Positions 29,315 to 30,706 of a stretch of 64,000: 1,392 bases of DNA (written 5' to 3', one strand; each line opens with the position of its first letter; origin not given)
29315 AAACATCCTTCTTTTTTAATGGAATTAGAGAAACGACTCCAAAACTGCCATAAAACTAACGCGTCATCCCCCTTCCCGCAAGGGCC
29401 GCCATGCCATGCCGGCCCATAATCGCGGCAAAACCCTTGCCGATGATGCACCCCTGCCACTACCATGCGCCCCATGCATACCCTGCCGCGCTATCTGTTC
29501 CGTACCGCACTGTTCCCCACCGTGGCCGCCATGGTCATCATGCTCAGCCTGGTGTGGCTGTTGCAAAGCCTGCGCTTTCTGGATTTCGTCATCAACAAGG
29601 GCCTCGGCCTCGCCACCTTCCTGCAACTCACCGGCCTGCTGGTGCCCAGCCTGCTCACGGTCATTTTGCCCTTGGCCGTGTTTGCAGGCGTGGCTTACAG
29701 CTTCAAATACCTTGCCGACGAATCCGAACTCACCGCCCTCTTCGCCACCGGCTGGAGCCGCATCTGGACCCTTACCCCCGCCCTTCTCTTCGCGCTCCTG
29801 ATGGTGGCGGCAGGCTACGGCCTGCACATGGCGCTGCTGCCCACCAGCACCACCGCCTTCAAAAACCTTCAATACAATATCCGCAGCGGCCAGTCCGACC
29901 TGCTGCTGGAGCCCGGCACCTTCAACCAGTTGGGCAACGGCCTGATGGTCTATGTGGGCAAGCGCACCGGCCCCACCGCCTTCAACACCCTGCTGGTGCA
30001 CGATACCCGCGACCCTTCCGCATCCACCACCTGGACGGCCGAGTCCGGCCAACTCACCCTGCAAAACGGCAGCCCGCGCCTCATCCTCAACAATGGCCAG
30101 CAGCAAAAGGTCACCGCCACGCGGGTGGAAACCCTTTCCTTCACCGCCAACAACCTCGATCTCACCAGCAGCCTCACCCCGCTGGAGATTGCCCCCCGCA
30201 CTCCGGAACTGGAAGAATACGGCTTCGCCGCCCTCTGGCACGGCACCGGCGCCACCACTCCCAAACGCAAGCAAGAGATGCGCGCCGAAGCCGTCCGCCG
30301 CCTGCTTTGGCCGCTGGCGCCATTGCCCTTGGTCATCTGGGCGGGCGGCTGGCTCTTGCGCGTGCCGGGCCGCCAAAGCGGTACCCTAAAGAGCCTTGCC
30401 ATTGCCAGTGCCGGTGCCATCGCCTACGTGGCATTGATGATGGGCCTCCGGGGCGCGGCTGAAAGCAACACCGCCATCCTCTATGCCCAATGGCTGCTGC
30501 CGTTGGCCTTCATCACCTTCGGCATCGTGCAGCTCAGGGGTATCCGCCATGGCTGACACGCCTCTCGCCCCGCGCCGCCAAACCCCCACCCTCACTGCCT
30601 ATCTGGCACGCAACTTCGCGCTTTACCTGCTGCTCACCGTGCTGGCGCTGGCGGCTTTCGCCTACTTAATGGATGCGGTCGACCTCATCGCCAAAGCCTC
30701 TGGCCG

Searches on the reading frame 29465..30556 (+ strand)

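Call 35: search_protein_families(library=pfam, proteins=[window:29465-30556:+], max_evalue=0.0001)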
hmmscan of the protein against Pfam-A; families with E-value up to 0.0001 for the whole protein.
window:29465-30556:+ (363 aa): 1 family
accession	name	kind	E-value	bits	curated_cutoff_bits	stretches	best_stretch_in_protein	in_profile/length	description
PF03739.19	LptF_LptG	-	1.7e-55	188.9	27.9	1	9-355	1-349/353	Lipopolysaccharide export system permease LptF/LptG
